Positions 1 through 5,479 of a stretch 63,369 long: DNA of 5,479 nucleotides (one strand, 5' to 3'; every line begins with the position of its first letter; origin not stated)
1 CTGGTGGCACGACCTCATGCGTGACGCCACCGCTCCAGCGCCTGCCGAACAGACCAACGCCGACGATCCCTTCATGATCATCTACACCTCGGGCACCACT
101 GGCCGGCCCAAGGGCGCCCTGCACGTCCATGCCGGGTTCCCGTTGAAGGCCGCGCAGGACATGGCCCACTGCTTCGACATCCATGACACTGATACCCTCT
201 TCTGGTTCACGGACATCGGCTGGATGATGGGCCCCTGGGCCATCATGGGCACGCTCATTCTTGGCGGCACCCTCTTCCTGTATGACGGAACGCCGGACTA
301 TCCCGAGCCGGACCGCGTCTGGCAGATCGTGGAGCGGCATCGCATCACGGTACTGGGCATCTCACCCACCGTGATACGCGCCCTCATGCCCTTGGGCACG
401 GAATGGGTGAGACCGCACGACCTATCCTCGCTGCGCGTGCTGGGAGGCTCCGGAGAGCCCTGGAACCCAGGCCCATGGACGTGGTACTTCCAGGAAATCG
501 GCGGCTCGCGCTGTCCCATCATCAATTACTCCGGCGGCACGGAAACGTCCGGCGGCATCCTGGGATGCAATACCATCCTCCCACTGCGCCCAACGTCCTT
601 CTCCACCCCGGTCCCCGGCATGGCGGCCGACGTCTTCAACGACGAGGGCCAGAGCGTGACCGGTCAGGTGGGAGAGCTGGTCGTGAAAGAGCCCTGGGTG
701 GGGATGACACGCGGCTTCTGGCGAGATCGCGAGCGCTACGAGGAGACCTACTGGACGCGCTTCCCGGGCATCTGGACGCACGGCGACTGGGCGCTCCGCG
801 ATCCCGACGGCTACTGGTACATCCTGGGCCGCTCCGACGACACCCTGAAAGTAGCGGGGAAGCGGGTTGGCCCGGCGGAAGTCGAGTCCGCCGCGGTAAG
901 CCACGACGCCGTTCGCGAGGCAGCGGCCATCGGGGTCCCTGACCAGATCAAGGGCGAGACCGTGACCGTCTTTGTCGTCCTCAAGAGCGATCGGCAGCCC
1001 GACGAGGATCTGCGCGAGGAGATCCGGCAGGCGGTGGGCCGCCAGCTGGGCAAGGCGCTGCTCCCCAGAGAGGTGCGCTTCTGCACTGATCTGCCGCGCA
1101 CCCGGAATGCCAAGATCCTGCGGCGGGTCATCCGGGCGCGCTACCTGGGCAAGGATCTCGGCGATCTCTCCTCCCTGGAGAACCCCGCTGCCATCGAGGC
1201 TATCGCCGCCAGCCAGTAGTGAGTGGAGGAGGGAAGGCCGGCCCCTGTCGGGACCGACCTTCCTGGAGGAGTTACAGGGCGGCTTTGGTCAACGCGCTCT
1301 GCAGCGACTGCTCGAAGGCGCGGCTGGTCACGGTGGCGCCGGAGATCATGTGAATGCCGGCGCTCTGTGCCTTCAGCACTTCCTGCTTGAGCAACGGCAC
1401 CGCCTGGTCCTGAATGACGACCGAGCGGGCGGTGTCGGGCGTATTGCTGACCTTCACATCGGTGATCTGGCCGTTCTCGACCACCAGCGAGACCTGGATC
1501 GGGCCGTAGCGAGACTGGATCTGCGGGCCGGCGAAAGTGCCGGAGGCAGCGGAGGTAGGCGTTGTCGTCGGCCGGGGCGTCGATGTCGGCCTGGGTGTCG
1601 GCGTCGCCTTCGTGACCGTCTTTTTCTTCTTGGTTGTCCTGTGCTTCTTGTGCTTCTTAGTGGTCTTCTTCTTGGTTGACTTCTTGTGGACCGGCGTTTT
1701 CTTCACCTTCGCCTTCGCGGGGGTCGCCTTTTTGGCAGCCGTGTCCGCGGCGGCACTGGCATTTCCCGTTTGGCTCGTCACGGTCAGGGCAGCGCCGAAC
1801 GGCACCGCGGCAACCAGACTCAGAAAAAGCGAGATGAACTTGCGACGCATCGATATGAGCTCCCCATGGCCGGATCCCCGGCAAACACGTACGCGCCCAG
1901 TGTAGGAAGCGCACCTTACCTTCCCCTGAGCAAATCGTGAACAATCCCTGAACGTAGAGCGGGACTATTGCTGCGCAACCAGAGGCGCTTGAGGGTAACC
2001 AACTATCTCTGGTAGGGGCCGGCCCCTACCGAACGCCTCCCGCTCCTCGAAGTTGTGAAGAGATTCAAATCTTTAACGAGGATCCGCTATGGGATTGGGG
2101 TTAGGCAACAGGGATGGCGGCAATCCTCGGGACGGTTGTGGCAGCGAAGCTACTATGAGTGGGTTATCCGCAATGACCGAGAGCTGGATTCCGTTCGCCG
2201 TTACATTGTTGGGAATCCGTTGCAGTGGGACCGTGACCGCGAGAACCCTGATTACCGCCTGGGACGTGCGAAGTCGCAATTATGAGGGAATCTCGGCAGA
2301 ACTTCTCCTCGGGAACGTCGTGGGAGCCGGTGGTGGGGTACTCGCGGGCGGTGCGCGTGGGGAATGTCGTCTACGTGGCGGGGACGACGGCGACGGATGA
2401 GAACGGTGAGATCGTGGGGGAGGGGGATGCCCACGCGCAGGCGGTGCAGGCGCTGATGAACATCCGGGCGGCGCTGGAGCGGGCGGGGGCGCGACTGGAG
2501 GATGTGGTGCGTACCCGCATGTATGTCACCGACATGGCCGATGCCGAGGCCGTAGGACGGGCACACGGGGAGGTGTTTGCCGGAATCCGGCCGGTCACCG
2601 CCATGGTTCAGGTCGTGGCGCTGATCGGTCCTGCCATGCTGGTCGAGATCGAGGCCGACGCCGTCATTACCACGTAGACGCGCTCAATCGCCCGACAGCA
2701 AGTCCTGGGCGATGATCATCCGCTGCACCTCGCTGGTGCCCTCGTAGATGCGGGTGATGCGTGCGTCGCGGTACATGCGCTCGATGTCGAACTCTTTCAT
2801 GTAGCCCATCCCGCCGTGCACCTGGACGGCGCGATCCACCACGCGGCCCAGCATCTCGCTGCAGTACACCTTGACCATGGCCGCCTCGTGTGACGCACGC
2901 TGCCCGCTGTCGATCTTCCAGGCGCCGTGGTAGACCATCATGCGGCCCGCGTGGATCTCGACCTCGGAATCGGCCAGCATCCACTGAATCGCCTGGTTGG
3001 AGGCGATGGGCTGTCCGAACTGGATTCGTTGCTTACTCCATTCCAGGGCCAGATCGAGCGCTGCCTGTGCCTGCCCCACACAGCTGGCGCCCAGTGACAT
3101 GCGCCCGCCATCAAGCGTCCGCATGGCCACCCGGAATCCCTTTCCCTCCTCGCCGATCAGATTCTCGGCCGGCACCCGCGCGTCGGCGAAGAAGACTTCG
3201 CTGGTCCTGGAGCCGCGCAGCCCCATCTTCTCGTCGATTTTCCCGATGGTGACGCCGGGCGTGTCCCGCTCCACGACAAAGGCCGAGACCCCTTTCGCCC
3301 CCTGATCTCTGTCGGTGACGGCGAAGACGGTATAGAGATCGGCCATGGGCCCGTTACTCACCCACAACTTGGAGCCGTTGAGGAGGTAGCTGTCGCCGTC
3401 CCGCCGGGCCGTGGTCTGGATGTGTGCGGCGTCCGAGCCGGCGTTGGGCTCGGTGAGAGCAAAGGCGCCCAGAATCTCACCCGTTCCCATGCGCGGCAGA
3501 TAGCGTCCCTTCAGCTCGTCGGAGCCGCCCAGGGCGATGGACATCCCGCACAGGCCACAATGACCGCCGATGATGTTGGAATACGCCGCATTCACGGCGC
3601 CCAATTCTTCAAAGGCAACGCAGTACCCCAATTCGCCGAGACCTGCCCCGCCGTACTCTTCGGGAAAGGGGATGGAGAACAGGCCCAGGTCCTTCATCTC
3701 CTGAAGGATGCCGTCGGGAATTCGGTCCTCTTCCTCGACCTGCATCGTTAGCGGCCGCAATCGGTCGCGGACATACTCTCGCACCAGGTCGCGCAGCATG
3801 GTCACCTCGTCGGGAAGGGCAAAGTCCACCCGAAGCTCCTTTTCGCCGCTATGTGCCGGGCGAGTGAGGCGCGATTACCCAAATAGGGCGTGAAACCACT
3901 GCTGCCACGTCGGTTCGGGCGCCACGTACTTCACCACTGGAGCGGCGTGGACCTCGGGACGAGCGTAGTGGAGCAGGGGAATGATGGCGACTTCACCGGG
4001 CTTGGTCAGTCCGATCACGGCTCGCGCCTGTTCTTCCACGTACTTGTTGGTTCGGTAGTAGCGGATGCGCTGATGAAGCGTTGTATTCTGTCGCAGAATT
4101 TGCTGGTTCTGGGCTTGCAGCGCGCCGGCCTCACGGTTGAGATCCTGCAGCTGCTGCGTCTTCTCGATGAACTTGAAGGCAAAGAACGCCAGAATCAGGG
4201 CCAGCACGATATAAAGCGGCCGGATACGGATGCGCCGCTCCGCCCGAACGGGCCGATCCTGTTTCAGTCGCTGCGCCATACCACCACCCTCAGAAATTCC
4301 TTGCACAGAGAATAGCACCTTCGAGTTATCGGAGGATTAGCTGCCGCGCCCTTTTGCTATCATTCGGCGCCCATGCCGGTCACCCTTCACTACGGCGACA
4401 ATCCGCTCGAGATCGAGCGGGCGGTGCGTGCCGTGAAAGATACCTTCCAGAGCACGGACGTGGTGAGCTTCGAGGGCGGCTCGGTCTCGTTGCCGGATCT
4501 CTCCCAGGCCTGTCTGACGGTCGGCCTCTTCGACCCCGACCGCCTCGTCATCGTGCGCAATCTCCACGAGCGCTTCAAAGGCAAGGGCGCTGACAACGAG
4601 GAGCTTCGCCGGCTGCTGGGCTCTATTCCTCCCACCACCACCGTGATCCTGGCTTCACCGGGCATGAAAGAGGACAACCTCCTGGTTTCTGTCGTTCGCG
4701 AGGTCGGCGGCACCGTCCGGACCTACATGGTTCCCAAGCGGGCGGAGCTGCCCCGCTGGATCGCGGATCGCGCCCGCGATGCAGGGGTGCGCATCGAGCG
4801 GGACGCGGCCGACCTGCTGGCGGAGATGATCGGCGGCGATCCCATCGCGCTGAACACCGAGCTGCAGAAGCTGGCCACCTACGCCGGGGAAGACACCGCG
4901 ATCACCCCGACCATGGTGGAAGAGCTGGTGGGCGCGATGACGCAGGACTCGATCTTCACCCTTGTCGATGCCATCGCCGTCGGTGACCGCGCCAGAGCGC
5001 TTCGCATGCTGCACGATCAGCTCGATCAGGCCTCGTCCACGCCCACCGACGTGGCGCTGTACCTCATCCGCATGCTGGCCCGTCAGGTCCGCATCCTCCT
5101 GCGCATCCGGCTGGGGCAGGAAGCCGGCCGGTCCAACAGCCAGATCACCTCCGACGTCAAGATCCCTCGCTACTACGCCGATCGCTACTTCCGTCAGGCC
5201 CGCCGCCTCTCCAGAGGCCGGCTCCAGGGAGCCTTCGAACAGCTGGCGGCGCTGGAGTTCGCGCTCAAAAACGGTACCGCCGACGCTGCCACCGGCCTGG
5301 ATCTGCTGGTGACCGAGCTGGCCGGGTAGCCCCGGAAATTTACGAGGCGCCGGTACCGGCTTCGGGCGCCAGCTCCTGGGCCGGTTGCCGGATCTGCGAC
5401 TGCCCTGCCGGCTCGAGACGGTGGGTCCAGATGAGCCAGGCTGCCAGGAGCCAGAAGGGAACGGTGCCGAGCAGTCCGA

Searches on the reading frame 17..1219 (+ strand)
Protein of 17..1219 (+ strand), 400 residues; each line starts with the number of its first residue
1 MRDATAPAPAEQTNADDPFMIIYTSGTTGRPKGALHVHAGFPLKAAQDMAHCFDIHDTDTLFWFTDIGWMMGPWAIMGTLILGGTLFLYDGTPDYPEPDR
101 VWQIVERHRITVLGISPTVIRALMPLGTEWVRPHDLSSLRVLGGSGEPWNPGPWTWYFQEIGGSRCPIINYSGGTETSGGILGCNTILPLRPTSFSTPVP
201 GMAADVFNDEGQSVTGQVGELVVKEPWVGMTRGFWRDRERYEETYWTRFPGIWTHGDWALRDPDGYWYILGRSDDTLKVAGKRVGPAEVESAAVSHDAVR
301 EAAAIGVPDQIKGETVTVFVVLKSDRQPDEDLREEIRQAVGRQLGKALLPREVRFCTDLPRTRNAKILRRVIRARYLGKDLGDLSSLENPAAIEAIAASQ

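Call 75: search_protein_families(library=pfam, proteins=[window:17-1219:+], max_evalue=0.00001)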
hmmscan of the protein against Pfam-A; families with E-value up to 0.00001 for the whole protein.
window:17-1219:+ (400 aa): 2 families
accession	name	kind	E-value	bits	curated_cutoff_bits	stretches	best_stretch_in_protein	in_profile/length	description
PF00501.34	AMP-binding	-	6.9e-48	163.8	29.9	1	7-235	153-384/384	AMP-binding enzyme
PF13193.12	AMP-binding_C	-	1.1e-23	84.3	24.5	1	288-366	1-76/76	AMP-binding enzyme C-terminal domain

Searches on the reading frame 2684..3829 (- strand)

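Call 75: search_protein_families(library=pfam, proteins=[window:2684-3829:-], max_evalue=0.00001)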
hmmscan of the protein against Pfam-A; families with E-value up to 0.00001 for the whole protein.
window:2684-3829:- (381 aa): 5 families
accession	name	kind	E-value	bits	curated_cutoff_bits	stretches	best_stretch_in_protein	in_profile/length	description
PF00441.29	Acyl-CoA_dh_1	-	3.3e-55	186.8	22.4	1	229-377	1-149/150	Acyl-CoA dehydrogenase, C-terminal domain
PF02771.21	Acyl-CoA_dh_N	-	1.7e-30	106.2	22.9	1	7-118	2-113/113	Acyl-CoA dehydrogenase, N-terminal domain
PF02770.24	Acyl-CoA_dh_M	-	2.5e-30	104.9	33.3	1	122-216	1-96/97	Acyl-CoA dehydrogenase, middle domain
PF08028.16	Acyl-CoA_dh_2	-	5.7e-21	75.6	22.7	1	246-366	3-133/134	Acyl-CoA dehydrogenase, C-terminal domain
PF22924.1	ACOX_C_alpha1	-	2e-06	28.2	27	0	314-369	105-160/169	Acyl-CoA oxidase, C-alpha1 domain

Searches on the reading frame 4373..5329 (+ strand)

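Call 75: search_protein_families(library=pfam, proteins=[window:4373-5329:+], max_evalue=0.00001)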
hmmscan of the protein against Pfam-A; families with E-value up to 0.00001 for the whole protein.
window:4373-5329:+ (318 aa): 2 families
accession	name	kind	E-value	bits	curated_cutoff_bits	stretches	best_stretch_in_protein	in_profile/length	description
PF21694.2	DNA_pol3_delta_C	-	5.3e-23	81.7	27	1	192-315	2-120/121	DNA polymerase III delta subunit, C-terminal domain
PF06144.19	DNA_pol3_delta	-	3.3e-07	30.8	21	1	18-100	15-104/124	DNA polymerase III, delta subunit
